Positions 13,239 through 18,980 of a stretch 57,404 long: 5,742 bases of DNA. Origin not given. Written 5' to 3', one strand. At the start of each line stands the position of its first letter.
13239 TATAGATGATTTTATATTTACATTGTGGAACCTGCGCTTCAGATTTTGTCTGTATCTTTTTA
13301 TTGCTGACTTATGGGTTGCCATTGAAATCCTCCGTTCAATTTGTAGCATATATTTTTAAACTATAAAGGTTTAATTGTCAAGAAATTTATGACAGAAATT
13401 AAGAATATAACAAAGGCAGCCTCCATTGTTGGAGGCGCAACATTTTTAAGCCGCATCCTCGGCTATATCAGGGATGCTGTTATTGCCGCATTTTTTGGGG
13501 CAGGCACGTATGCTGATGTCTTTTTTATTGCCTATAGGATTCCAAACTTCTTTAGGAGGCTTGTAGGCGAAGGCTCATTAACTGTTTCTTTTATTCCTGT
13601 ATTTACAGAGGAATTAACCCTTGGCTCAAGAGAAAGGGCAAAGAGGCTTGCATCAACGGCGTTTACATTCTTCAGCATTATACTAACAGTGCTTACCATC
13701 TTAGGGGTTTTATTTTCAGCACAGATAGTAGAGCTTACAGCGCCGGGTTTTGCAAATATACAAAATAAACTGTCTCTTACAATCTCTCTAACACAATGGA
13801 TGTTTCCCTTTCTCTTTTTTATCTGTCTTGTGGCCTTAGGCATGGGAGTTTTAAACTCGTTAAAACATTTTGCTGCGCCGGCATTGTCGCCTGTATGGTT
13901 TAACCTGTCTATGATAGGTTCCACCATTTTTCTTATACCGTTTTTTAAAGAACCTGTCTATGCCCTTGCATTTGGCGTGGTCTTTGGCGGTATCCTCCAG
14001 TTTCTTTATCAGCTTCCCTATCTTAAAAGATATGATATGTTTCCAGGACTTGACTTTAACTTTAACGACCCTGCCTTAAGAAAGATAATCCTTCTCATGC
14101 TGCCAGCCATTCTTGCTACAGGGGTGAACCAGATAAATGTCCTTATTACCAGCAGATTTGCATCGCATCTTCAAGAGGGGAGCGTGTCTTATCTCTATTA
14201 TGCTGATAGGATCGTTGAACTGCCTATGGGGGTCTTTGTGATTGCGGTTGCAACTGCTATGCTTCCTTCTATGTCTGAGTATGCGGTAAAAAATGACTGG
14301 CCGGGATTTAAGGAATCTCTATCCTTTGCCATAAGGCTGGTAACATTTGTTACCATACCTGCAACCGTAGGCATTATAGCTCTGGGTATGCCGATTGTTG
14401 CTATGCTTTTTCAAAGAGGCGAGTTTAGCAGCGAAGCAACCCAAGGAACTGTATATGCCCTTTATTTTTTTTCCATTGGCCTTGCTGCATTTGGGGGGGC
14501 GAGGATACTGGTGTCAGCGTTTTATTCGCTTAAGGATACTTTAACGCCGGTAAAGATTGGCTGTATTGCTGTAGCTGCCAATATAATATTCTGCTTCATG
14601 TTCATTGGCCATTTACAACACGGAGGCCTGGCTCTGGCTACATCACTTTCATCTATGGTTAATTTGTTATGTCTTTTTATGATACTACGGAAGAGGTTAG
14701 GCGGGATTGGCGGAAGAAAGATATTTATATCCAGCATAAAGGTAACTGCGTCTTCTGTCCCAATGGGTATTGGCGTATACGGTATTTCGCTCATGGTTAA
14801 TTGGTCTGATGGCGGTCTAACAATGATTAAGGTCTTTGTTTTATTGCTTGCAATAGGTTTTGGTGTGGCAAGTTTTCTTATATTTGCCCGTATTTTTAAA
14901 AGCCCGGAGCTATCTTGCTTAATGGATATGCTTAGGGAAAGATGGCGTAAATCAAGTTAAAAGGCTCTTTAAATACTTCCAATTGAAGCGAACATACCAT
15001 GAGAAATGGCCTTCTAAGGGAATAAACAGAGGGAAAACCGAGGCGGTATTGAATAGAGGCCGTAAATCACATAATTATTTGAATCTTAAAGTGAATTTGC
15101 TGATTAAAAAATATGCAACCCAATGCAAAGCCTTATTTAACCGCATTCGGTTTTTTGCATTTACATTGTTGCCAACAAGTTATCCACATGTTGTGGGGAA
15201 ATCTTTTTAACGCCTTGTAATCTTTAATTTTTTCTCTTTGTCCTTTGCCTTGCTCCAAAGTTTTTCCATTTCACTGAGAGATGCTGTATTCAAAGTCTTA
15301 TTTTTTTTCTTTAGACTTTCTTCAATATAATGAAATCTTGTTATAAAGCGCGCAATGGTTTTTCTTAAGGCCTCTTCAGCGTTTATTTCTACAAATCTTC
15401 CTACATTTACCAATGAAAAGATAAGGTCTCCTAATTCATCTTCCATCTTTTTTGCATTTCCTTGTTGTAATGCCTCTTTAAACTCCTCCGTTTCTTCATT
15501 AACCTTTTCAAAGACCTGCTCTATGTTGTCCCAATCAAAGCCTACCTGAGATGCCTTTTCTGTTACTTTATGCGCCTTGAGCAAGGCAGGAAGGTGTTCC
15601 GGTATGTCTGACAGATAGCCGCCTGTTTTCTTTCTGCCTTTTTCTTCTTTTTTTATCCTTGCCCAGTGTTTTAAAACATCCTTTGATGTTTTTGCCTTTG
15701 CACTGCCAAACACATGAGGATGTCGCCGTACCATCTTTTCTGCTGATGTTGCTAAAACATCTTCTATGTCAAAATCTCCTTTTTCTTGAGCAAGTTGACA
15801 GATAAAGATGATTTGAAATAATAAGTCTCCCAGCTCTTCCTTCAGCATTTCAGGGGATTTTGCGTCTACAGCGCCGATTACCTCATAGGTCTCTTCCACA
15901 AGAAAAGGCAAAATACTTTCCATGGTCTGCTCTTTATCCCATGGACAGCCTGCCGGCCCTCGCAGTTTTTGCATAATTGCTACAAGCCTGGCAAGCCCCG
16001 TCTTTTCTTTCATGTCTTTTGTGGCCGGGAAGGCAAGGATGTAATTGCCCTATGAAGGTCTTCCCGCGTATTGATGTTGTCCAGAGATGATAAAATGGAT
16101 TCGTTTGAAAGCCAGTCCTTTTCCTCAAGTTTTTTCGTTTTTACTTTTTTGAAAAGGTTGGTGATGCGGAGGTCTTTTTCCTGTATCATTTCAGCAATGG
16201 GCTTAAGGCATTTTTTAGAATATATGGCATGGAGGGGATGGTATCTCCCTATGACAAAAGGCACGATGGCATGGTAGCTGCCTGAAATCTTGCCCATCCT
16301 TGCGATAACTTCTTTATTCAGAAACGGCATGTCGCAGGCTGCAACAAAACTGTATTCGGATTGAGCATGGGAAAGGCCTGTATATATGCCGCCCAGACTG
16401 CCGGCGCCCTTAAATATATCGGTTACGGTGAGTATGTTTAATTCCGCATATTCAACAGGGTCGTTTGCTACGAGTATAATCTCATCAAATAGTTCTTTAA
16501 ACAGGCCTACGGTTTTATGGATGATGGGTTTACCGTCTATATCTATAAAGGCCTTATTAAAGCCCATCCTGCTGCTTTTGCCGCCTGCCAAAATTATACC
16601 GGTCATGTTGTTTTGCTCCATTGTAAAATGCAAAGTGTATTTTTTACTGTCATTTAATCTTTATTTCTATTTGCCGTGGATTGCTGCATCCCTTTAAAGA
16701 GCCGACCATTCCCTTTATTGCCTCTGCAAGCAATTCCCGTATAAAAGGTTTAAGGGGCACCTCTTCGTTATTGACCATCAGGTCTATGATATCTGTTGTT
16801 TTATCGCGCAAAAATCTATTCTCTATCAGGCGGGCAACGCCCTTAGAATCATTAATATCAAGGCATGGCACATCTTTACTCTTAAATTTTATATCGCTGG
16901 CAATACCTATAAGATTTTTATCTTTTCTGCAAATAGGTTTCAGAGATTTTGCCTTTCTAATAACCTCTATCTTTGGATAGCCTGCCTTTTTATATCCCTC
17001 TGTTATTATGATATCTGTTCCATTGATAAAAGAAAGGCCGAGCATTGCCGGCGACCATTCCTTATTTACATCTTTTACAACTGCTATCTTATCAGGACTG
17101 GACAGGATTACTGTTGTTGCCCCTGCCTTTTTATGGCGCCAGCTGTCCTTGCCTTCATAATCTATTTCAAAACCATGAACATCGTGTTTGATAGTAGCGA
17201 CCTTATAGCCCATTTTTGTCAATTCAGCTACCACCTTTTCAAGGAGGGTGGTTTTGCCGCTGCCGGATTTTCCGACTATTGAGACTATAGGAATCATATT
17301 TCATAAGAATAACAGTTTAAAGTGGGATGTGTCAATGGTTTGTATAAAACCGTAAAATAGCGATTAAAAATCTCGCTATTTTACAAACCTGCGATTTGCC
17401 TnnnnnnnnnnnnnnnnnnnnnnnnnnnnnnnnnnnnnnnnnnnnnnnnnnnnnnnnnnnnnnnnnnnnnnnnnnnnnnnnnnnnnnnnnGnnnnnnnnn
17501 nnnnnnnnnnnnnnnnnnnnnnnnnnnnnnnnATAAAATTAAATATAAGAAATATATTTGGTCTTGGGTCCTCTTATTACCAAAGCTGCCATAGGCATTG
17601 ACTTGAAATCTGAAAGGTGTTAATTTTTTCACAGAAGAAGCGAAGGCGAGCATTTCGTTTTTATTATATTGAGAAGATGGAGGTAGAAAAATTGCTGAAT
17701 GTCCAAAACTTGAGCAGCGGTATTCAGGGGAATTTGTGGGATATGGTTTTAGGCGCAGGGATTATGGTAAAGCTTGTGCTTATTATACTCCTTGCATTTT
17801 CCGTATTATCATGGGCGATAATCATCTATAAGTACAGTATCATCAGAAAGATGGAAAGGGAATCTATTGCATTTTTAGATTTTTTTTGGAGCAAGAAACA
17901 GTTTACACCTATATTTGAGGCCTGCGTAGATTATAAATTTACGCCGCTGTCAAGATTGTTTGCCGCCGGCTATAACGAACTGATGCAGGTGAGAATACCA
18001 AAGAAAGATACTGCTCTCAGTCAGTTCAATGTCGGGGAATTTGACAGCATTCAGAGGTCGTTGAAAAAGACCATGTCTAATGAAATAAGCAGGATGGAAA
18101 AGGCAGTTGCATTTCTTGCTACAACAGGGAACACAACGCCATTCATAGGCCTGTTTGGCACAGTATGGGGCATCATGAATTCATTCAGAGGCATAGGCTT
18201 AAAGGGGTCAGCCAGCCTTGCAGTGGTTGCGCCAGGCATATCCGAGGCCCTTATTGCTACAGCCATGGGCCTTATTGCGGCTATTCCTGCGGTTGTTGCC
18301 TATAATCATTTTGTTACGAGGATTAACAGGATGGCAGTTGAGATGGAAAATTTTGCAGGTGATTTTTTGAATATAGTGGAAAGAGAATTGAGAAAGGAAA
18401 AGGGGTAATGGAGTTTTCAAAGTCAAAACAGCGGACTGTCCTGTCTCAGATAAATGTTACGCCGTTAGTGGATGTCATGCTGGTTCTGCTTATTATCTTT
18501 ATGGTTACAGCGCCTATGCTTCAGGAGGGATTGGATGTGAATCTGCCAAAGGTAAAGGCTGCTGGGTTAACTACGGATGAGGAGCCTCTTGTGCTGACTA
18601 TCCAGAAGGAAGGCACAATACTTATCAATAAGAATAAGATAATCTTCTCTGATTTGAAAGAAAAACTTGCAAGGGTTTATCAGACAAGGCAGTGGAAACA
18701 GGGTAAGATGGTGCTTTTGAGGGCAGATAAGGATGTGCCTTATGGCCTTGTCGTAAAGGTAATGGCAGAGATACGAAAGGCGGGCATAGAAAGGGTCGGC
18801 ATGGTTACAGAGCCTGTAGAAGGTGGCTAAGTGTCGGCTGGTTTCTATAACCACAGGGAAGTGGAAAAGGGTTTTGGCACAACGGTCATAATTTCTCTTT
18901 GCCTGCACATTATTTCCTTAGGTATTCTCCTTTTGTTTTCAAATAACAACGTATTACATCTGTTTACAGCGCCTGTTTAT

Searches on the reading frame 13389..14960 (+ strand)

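Call 21: search_protein_families(library=pfam, proteins=[window:13389-14960:+], max_evalue=0.0001)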
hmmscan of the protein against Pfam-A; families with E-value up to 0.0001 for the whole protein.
window:13389-14960:+ (523 aa): 1 family
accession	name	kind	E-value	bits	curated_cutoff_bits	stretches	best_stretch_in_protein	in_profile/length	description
PF03023.19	MurJ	-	3.4e-131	438.4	27.4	1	32-482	1-450/451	Lipid II flippase MurJ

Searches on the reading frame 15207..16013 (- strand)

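Call 21: search_protein_families(library=pfam, proteins=[window:15207-16013:-], max_evalue=0.0001)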
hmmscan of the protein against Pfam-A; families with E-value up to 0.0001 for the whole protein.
window:15207-16013:- (268 aa): 2 families
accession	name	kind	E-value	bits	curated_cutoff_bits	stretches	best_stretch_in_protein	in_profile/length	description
PF03819.22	MazG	-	2.5e-38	130.7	22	2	29-102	1-74/74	MazG nucleotide pyrophosphohydrolase domain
PF01503.22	PRA-PH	-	1.8e-10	41.5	21.3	0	166-214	29-77/86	Phosphoribosyl-ATP pyrophosphohydrolase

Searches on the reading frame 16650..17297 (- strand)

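Call 21: search_protein_families(library=pfam, proteins=[window:16650-17297:-], max_evalue=0.0001)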
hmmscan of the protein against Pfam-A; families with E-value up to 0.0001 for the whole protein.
window:16650-17297:- (215 aa): 3 families
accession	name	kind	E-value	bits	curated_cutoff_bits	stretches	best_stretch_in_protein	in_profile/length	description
PF03205.20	MobB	-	6.2e-44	149.5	26.6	1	4-135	1-133/133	Molybdopterin guanine dinucleotide synthesis protein B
PF02492.25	cobW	-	1.9e-05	24.7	20.7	1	3-47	1-44/180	CobW/HypB/UreG, nucleotide-binding domain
PF01656.29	CbiA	-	3.1e-05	24.4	25.4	1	7-125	4-54/125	CobQ/CobB/MinD/ParA nucleotide binding domain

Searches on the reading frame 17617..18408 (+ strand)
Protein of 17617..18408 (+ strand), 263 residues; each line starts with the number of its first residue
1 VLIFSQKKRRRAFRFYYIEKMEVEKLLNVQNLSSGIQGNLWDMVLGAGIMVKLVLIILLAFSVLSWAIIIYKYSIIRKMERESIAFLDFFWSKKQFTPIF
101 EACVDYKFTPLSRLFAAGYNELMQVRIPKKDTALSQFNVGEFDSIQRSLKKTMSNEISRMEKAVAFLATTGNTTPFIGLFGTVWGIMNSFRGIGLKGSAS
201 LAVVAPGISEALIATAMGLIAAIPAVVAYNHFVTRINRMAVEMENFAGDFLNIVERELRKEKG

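Call 21: search_protein_families(library=pfam, proteins=[window:17617-18408:+], max_evalue=0.0001)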
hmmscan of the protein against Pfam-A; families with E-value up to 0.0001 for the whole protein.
window:17617-18408:+ (263 aa): 1 family
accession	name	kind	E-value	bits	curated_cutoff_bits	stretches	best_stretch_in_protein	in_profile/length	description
PF01618.21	MotA_ExbB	-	3.1e-36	124.4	22.9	1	125-244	18-126/127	MotA/TolQ/ExbB proton channel family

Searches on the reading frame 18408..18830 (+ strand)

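Call 21: search_protein_families(library=pfam, proteins=[window:18408-18830:+], max_evalue=0.0001)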
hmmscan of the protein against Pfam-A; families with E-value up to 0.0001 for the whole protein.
window:18408-18830:+ (140 aa): 1 family
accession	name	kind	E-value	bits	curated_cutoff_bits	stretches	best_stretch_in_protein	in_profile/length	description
PF02472.21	ExbD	-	7.9e-32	110.5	25.4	1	13-136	6-127/128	Biopolymer transport protein ExbD/TolR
